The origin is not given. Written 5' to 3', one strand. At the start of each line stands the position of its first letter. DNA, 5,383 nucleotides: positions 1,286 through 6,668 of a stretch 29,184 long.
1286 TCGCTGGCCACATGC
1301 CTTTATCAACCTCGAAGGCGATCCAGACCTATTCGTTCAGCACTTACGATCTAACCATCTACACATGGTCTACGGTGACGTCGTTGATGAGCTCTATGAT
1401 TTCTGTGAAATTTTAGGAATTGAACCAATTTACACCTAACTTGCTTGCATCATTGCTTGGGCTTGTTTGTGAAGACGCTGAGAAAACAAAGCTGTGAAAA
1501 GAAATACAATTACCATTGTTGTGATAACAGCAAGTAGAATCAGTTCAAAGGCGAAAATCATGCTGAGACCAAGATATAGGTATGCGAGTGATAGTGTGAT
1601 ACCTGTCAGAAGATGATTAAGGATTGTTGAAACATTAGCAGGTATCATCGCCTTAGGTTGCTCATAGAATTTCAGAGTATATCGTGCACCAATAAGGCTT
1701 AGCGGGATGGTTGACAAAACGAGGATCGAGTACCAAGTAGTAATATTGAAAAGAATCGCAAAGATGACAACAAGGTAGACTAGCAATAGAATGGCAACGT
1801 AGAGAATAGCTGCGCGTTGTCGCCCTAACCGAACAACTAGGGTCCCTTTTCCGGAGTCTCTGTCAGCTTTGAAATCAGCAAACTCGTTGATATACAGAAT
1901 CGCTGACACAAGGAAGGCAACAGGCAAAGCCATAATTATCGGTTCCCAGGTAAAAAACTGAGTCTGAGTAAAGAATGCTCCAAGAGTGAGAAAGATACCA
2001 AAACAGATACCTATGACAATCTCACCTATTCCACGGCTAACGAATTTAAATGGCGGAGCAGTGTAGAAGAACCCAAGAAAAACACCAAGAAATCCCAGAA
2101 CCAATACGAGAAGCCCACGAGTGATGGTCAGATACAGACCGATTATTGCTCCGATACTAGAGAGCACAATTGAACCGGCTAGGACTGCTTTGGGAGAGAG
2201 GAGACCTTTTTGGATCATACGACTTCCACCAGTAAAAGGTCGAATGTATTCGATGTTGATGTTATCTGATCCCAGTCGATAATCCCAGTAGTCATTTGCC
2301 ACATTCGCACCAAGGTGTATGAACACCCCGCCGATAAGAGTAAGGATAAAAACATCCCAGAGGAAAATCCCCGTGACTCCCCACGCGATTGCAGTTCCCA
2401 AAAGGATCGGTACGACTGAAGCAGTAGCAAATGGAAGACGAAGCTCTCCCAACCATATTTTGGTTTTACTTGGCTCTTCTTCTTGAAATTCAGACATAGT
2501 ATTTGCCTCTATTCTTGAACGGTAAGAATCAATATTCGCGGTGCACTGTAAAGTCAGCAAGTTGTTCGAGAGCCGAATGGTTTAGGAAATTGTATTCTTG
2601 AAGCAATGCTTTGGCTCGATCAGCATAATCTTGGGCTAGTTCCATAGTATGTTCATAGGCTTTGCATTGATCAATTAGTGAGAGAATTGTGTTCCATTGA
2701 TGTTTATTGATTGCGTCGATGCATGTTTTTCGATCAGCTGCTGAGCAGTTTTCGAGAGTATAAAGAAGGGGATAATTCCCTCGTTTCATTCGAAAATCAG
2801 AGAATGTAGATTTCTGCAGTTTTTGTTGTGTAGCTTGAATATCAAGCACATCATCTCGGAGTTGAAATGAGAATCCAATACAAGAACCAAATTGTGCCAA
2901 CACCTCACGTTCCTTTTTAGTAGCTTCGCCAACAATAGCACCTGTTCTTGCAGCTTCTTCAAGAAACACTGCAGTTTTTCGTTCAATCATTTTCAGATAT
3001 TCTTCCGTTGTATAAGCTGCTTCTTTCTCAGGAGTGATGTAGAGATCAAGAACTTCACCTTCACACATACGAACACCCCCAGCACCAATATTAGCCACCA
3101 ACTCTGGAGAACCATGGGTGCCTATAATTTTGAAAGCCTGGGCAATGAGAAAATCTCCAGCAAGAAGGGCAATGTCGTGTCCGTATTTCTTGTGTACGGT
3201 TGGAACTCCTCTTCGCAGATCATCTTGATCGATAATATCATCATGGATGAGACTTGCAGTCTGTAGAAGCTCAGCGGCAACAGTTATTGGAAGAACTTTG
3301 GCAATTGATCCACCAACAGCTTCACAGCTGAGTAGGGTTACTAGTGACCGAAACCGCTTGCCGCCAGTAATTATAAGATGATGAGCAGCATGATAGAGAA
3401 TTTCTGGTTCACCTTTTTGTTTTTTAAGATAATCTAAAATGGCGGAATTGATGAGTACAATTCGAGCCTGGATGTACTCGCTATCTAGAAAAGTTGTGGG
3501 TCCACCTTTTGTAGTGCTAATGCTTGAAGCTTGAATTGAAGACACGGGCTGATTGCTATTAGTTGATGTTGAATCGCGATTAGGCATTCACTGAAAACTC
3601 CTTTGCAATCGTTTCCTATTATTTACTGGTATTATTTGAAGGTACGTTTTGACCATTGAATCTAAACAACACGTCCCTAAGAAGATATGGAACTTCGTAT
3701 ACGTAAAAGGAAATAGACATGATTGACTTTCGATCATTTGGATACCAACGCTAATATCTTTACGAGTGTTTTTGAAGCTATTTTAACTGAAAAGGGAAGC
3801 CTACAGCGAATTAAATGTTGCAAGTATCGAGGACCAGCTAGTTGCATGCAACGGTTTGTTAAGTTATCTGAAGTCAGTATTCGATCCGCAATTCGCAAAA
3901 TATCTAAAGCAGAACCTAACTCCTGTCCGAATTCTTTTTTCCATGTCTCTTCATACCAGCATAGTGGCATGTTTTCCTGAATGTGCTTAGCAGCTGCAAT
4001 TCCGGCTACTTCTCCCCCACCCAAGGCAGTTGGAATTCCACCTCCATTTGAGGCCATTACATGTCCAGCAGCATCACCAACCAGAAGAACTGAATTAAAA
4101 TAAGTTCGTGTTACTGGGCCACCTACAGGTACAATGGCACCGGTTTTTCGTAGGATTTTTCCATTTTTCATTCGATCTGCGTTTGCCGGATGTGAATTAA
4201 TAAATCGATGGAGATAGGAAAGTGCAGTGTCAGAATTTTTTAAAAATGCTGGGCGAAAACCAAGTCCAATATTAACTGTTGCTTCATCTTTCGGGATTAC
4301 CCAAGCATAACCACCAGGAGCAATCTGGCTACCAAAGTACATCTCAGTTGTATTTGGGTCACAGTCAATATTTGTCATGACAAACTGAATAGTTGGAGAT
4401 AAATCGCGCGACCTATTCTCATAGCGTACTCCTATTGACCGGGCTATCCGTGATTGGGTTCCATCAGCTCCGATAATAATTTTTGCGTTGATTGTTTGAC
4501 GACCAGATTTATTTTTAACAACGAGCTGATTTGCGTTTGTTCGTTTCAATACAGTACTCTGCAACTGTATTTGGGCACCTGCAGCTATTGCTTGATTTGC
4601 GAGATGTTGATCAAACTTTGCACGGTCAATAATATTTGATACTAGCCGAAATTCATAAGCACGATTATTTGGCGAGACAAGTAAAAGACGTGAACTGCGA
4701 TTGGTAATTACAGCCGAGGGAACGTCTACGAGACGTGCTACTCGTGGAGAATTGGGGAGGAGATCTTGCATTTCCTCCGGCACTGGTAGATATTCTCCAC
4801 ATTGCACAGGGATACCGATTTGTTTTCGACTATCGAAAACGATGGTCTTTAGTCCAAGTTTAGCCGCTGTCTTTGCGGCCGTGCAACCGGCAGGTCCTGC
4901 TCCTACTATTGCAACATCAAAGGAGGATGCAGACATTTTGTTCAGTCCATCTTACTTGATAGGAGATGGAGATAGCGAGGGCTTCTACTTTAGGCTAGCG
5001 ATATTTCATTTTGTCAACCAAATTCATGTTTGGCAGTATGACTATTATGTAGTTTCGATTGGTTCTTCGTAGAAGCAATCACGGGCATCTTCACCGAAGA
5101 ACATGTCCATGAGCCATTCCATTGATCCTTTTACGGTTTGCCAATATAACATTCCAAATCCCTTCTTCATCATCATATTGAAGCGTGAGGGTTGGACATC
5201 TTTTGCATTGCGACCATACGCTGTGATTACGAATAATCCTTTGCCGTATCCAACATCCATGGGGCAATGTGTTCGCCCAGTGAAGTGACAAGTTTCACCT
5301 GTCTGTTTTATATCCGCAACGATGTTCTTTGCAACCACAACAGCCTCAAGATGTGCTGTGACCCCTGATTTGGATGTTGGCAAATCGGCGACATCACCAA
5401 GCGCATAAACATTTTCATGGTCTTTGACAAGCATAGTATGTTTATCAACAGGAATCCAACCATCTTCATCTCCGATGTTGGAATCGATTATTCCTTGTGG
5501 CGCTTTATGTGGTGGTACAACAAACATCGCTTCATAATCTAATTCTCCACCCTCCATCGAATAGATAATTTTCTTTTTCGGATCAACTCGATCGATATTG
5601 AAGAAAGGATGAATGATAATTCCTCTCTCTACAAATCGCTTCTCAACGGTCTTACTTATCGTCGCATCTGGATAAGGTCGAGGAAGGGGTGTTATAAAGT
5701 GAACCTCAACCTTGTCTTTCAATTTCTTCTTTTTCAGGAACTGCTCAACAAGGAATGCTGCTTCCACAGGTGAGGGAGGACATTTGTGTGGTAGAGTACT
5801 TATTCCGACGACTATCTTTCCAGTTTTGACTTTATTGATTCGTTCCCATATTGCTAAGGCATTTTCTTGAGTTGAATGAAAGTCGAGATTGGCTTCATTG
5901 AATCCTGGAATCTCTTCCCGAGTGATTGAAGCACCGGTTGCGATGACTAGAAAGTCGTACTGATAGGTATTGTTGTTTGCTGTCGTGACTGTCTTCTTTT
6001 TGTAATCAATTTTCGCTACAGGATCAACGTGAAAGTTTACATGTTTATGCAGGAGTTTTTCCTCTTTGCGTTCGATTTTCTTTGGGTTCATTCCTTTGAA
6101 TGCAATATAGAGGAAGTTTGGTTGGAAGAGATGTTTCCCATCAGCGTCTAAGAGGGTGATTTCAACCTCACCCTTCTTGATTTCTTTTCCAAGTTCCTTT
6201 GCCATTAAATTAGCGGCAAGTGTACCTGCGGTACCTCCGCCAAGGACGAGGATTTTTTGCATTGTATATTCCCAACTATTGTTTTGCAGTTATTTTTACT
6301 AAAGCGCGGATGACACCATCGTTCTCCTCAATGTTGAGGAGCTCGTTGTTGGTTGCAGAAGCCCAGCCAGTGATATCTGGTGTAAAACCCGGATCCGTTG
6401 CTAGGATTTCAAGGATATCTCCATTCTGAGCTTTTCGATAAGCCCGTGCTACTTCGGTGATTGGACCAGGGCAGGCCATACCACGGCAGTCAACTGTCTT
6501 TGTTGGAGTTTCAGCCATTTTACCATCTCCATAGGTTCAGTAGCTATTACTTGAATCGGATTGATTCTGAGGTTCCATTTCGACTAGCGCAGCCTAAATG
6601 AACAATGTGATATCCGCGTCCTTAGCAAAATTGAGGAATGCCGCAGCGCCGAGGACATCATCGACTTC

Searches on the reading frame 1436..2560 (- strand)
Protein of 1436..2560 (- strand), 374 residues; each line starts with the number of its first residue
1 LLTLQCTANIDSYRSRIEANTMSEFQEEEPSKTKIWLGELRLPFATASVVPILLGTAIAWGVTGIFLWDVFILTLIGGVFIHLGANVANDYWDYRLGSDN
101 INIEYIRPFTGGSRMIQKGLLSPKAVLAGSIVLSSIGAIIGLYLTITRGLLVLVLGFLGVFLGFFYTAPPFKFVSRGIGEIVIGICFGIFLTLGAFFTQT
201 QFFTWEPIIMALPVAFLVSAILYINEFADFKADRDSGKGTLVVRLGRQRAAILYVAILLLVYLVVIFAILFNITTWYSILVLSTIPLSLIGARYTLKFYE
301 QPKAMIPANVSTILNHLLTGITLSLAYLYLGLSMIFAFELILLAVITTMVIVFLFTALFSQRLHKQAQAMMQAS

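Call 6: search_protein_families(library=pfam, proteins=[window:1436-2560:-])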
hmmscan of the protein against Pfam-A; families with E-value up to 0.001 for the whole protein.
window:1436-2560:- (374 aa): 1 family
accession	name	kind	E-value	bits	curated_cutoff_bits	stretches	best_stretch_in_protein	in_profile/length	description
PF01040.23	UbiA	-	1.7e-38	132.8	34.2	1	49-302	2-238/250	UbiA prenyltransferase family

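Call 58: search_protein_families(library=ncbifam, proteins=[window:1436-2560:-], max_evalue=0.000001)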
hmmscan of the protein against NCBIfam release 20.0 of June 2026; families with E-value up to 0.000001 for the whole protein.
window:1436-2560:- (374 aa): 17 families
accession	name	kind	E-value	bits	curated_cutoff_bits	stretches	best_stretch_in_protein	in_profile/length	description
NF004751.0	PRK06080.1-3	equivalog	1.6e-48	165.8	264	1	27-328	4-294/296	1,4-dihydroxy-2-naphthoate polyprenyltransferase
NF004749.0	PRK06080.1-1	equivalog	3.3e-48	164.4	277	1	26-328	12-306/311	1,4-dihydroxy-2-naphthoate polyprenyltransferase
TIGR02235.1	menA_cyano-plnt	equivalog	1.3e-45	155.9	225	1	36-328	2-284/285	2-carboxy-1,4-naphthoquinone phytyltransferase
TIGR00751.1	menA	equivalog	9.8e-36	123.6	102.15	1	42-326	5-284/284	1,4-dihydroxy-2-naphthoate octaprenyltransferase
NF009926.0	PRK13387.1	equivalog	1.8e-32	112.7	316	1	45-328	15-312/317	1,4-dihydroxy-2-naphthoate polyprenyltransferase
NF004750.0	PRK06080.1-2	equivalog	2.1e-32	112.6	346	1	31-327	4-298/301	1,4-dihydroxy-2-naphthoate polyprenyltransferase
NF004617.0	PRK05951.1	equivalog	2e-30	106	239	1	70-293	51-268/306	prenyltransferase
NF004753.0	PRK06080.1-5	equivalog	1.4e-28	100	555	1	39-326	17-302/312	1,4-dihydroxy-2-naphthoate polyprenyltransferase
NF004754.0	PRK06080.1-6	equivalog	2e-28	99.7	522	1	27-324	3-298/308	1,4-dihydroxy-2-naphthoate polyprenyltransferase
NF004752.0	PRK06080.1-4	subfamily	2.5e-25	89.7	289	1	44-287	14-258/300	1,4-dihydroxy-2-naphthoate polyprenyltransferase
NF005742.0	PRK07566.1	equivalog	1.8e-17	63.4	313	1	72-286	69-271/315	chlorophyll synthase ChlG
NF009058.0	PRK12392.1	subfamily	5.1e-15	55.4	494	1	39-307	19-281/333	bacteriochlorophyll c synthase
TIGR01476.1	chlor_syn_BchG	subfamily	4.6e-13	49.3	212.3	1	52-287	18-244/283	(bacterio)chlorophyll synthase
NF009523.0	PRK12884.1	equivalog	1.8e-12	47.1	269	1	40-296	11-246/279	prenyltransferase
NF009521.0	PRK12882.1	equivalog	3.5e-08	33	296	1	47-296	19-249/280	geranylgeranylglycerol-phosphate geranylgeranyltransferase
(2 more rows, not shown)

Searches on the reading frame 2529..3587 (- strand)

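Call 6: search_protein_families(library=pfam, proteins=[window:2529-3587:-])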
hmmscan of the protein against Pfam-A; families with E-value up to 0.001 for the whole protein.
window:2529-3587:- (352 aa): 1 family
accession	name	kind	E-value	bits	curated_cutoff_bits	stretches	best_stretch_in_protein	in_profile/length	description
PF00348.22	polyprenyl_synt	-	2.2e-62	211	27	1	62-297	2-238/251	Polyprenyl synthetase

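Call 58: search_protein_families(library=ncbifam, proteins=[window:2529-3587:-], max_evalue=0.000001)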
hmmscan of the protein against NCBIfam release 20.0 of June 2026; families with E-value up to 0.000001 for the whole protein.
window:2529-3587:- (352 aa): 16 families
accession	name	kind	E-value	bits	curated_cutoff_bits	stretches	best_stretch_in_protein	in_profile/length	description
NF040698.1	IdsA_Meth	equivalog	4.7e-68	229.8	468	1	46-351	14-327/328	short chain isoprenyl diphosphate synthase IdsA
NF041003.1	GGPP_syn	equivalog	6.1e-62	209.6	500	1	37-350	4-324/326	geranylgeranyl diphosphate synthase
NF041169.1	f2_encap_cargo4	exception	6.5e-56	190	450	1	74-351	48-333/334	family 2 encapsulin nanocompartment cargo protein polyprenyl transferase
NF045485.1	FPPsyn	subfamily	2.6e-51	174.5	275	1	44-293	6-263/288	farnesyl diphosphate synthase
TIGR02748.1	GerC3_HepT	equivalog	1.5e-50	172.1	456.55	1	58-352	25-319/319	heptaprenyl diphosphate synthase component II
NF045685.1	GGPPSynCrtE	equivalog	4e-49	167.2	460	1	36-293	4-268/293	geranylgeranyl diphosphate synthase CrtE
TIGR02749.1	prenyl_cyano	equivalog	1.5e-48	165.5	383.2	1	61-350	29-320/322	solanesyl diphosphate synthase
NF008140.0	PRK10888.1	equivalog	1.7e-47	162.3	412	1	45-351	16-322/323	octaprenyl diphosphate synthase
NF040789.2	gerfarn_diphsyn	equivalog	1.8e-46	159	560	1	39-352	11-345/345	geranylfarnesyl diphosphate synthase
NF045628.1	HxpDPsynlarge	equivalog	1e-45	156.1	500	1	60-345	19-304/311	hexaprenyl-diphosphate synthase large subunit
NF040627.1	GFPS_Meth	equivalog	2.2e-41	142.2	600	1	62-296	26-250/285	geranylfarnesyl diphosphate synthase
NF042417.1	NPPPS_Mycobact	equivalog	4.4e-41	141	600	1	61-350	41-333/335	nonaprenyl/(2E,6E)-farnesyl/geranylgeranyl diphosphat synthase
NF007877.0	PRK10581.1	equivalog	3.5e-31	108.5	321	1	39-292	7-270/299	(2E,6E)-farnesyl diphosphate synthase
NF045549.1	GGPPsyn_IdsB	equivalog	7.6e-29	100.8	475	1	74-284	63-275/346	geranylgeranyl diphosphate synthase IdsB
NF040936.1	hexpp_archaea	equivalog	3.2e-25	89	400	1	38-272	6-228/275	hexaprenyl pyrophosphate synthase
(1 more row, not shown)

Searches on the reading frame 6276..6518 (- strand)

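Call 58: search_protein_families(library=ncbifam, proteins=[window:6276-6518:-], max_evalue=0.000001)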
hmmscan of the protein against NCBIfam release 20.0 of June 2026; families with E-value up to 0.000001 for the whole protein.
window:6276-6518:- (80 aa): 1 family
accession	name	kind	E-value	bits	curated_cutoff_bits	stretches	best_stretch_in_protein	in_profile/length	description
NF001423.0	PRK00299.1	equivalog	8e-12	44.8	78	1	3-75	6-78/82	sulfurtransferase TusA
